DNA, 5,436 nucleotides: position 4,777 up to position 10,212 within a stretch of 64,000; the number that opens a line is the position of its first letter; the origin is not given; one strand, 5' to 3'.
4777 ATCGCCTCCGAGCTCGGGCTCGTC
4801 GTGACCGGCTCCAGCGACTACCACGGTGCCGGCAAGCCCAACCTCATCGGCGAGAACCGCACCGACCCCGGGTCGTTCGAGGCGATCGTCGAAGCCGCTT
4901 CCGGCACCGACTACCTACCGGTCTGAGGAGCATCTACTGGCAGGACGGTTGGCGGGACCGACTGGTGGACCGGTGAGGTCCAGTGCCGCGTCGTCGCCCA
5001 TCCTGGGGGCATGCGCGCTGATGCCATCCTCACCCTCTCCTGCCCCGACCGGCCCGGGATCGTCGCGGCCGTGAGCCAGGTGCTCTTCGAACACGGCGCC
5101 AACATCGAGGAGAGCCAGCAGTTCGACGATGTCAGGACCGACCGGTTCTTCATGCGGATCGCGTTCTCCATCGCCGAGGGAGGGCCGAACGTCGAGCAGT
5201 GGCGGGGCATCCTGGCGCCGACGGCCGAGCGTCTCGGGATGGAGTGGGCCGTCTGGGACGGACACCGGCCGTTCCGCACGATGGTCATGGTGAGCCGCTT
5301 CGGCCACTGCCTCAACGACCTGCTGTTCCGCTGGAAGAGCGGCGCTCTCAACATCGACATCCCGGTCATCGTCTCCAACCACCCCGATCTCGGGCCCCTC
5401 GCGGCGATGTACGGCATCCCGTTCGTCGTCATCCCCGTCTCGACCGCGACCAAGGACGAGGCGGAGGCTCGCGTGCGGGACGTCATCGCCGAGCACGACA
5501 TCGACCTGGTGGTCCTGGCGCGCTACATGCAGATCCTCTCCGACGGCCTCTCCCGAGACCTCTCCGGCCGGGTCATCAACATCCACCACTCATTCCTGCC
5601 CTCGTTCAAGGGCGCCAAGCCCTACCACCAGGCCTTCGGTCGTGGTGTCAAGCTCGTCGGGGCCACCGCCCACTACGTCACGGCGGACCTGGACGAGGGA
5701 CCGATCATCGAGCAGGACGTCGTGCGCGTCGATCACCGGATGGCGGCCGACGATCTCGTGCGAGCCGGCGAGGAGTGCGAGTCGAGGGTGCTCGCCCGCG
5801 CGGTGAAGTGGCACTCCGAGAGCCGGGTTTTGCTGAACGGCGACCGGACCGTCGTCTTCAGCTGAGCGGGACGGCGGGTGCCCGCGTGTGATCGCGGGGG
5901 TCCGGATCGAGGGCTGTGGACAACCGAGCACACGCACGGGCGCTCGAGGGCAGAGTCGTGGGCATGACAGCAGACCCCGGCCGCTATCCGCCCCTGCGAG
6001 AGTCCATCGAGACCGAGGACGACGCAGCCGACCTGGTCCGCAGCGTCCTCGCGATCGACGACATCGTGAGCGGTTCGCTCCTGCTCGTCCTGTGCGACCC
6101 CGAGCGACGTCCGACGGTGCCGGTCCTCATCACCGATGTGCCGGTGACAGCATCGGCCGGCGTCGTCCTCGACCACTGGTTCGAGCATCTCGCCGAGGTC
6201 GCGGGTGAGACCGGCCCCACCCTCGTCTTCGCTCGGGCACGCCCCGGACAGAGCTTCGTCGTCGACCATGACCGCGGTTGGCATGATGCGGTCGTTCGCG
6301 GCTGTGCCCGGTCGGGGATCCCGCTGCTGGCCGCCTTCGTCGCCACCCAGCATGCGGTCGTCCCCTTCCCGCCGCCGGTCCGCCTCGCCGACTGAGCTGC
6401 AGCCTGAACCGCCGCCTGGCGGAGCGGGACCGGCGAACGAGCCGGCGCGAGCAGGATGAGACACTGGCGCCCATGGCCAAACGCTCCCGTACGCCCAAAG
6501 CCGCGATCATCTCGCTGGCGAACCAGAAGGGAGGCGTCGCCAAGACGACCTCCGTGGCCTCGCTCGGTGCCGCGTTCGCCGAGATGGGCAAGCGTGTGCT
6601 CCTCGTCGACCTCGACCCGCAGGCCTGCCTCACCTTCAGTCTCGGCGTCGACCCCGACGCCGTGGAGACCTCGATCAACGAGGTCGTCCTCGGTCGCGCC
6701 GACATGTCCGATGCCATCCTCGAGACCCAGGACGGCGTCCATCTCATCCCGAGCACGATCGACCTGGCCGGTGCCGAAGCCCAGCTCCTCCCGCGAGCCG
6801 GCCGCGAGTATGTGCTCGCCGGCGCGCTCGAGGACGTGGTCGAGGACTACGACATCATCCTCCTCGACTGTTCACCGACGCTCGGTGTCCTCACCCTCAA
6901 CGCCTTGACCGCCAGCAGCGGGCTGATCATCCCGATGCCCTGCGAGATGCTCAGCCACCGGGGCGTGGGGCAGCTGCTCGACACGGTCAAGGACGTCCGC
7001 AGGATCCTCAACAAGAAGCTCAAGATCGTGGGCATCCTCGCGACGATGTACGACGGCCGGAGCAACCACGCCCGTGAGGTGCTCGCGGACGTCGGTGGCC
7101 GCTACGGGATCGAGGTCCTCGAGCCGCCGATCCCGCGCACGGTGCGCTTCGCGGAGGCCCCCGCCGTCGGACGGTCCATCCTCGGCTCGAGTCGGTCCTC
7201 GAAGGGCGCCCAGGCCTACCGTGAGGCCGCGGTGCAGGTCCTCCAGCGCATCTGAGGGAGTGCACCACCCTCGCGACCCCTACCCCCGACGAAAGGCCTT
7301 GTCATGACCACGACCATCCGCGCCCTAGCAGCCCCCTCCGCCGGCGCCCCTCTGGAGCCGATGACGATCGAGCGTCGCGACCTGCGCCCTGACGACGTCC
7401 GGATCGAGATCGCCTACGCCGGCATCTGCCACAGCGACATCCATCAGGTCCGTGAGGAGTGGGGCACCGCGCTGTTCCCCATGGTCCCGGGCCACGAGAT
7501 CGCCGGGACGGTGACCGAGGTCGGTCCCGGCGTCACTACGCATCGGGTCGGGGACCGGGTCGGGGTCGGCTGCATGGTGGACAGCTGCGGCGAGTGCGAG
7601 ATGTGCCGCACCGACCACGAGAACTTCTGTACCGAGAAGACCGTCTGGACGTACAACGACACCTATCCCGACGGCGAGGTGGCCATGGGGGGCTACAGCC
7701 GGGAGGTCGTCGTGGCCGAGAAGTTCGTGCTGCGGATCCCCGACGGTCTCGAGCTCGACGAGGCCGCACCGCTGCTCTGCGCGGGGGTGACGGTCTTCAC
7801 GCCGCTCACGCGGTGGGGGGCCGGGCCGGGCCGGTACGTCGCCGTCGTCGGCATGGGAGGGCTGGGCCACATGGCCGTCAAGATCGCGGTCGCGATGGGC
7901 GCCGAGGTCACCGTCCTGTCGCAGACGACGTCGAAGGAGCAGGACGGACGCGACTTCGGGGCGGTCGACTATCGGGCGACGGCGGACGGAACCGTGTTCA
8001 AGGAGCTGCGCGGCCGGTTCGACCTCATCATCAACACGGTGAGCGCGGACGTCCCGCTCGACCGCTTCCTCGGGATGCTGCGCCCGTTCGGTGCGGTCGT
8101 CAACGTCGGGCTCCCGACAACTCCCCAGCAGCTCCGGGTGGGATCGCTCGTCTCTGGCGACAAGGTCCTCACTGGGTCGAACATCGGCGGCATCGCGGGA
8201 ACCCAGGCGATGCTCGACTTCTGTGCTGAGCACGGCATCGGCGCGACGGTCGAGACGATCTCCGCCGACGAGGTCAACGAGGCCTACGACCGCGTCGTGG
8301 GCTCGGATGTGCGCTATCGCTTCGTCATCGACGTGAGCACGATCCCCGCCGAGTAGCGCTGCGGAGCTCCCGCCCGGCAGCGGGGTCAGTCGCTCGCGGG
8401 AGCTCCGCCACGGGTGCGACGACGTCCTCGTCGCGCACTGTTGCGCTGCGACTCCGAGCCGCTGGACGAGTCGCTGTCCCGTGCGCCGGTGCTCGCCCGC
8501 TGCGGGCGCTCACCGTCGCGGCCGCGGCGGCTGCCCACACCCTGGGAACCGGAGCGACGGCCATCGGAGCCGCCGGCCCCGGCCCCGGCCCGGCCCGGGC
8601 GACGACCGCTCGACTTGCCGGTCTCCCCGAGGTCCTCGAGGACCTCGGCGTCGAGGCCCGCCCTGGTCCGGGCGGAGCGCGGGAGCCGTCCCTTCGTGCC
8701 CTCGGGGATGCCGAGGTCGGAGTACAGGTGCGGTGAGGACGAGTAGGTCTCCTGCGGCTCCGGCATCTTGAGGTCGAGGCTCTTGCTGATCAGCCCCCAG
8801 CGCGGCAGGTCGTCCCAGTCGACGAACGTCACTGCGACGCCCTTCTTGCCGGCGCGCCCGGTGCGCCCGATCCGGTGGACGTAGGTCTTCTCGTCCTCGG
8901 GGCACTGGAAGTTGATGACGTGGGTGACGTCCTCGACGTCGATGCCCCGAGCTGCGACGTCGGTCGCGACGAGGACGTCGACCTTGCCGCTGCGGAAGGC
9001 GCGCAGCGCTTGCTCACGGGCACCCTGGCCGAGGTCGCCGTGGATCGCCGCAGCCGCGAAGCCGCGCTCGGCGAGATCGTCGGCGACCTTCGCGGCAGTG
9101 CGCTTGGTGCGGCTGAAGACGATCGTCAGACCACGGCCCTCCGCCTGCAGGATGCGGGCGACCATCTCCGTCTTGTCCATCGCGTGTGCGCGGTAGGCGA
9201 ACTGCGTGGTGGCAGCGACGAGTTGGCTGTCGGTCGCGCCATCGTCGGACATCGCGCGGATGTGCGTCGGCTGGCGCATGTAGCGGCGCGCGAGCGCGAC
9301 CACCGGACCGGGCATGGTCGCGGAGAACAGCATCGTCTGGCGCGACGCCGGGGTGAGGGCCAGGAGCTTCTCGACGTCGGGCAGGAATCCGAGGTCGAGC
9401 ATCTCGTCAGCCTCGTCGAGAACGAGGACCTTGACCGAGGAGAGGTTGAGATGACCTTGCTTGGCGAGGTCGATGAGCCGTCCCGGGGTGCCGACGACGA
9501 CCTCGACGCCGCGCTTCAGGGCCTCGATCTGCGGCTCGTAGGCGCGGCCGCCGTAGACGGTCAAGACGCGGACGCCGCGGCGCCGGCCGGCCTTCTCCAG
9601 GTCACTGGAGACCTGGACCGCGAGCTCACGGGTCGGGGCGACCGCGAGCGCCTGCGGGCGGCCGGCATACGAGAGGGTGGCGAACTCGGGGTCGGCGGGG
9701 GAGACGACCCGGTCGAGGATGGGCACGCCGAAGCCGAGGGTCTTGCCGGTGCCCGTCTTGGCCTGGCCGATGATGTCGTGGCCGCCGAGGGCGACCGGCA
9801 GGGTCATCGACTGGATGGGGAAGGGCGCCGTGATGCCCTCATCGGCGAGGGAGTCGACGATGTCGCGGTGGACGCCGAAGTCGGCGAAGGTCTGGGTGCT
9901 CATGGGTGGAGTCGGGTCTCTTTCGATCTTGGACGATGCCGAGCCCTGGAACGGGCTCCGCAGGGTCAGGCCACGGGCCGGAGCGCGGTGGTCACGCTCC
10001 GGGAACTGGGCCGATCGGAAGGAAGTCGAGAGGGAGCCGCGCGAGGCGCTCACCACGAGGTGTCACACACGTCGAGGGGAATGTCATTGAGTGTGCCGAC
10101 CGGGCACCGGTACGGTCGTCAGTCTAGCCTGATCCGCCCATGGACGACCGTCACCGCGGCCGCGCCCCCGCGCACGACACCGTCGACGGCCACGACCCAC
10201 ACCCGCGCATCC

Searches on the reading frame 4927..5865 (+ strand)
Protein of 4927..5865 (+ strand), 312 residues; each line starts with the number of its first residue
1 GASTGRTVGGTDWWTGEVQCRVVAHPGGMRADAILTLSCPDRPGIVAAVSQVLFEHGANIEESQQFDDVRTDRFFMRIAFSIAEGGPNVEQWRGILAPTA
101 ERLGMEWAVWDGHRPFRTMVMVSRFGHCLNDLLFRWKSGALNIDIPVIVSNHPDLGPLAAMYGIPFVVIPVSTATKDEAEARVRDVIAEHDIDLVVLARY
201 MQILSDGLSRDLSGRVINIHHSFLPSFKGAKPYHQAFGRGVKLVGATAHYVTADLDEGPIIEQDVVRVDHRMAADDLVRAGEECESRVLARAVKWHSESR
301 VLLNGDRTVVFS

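Call 7: search_protein_families(library=pfam, proteins=[window:4927-5865:+], max_evalue=0.00001)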
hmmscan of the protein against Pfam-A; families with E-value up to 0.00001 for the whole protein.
window:4927-5865:+ (312 aa): 2 families
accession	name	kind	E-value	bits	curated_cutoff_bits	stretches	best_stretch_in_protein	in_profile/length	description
PF00551.24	Formyl_trans_N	-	6.9e-37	127.4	26.1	1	117-293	2-181/181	Formyl transferase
PF01842.31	ACT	-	2.4e-09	37.2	27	1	34-77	2-46/66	ACT domain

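Call 42: search_protein_families(library=ncbifam, proteins=[window:4927-5865:+], max_evalue=1e-10)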
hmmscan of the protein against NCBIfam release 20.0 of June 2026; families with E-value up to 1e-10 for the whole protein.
window:4927-5865:+ (312 aa): 5 families
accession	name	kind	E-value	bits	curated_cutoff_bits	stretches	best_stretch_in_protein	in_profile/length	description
NF004684.0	PRK06027.1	subfamily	1.7e-121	405.3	223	1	31-311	5-285/286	formyltetrahydrofolate deformylase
TIGR00655.1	PurU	equivalog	9.9e-100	333.7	285.95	1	34-311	2-280/280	formyltetrahydrofolate deformylase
TIGR00639.1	PurN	equivalog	2.7e-31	108.6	150.1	1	118-301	3-189/192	phosphoribosylglycinamide formyltransferase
TIGR00460.1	fmt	equivalog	4.5e-15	55.6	201.5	1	169-294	58-182/315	methionyl-tRNA formyltransferase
NF005414.0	PRK06988.1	equivalog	3.4e-11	42.7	316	1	169-293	56-179/311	formyltransferase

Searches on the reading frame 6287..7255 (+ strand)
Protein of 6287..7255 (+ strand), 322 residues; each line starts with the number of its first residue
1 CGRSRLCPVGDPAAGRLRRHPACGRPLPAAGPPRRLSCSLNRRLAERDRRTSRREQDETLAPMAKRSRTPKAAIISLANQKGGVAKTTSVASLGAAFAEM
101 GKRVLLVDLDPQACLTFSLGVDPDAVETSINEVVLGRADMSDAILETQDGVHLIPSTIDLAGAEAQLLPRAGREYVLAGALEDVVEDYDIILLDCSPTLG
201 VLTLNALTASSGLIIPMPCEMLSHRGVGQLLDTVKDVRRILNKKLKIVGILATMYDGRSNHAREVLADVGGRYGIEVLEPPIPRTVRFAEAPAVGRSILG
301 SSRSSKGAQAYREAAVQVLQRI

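Call 7: search_protein_families(library=pfam, proteins=[window:6287-7255:+], max_evalue=0.00001)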
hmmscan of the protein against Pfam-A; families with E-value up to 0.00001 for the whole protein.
window:6287-7255:+ (322 aa): 5 families
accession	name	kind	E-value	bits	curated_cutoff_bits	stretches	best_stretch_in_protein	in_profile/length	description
PF13614.12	AAA_31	-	1.6e-55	188.3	27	1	73-247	2-177/177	AAA domain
PF01656.29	CbiA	-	2.5e-26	92.5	25.4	1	75-297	1-124/125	CobQ/CobB/MinD/ParA nucleotide binding domain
PF06564.18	CBP_BcsQ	-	3.3e-13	50.1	21.3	1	74-224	3-152/234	Cellulose biosynthesis protein BcsQ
PF02374.21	ArsA_ATPase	-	2.5e-08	33.9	24.3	1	81-204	9-141/305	Anion-transporting ATPase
PF00142.24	Fer4_NifH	-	3.6e-07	30.4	25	1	81-319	8-245/271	4Fe-4S iron sulfur cluster binding proteins, NifH/frxC family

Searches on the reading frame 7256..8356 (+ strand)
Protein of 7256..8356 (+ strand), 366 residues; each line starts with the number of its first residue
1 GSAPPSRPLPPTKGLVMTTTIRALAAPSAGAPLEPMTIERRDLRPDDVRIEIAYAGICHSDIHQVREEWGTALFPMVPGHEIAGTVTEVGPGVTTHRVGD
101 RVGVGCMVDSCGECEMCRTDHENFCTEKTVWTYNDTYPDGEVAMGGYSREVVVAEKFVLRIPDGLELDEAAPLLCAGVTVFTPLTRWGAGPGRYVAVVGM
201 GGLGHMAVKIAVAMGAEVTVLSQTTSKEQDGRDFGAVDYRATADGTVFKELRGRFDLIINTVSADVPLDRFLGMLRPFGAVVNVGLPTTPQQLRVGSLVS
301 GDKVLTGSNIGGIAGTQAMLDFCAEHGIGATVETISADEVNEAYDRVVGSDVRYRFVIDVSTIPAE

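Call 7: search_protein_families(library=pfam, proteins=[window:7256-8356:+], max_evalue=0.00001)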
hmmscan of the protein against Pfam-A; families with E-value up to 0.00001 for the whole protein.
window:7256-8356:+ (366 aa): 2 families
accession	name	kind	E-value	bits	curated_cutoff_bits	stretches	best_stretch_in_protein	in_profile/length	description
PF08240.17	ADH_N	-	2.7e-29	101.9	23.5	1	45-163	2-104/104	Alcohol dehydrogenase GroES-like domain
PF00107.32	ADH_zinc_N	-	2.1e-17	63.7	31.8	1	202-324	1-128/129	Zinc-binding dehydrogenase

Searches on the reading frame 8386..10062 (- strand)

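Call 7: search_protein_families(library=pfam, proteins=[window:8386-10062:-], max_evalue=0.00001)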
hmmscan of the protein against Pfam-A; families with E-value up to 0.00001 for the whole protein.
window:8386-10062:- (558 aa): 2 families
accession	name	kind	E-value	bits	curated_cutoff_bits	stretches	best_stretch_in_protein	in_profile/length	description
PF00270.35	DEAD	-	1.3e-45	155.6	26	1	82-251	2-161/167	DEAD/DEAH box helicase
PF00271.37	Helicase_C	-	3.9e-32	111.2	23.5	1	297-405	2-110/110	Helicase conserved C-terminal domain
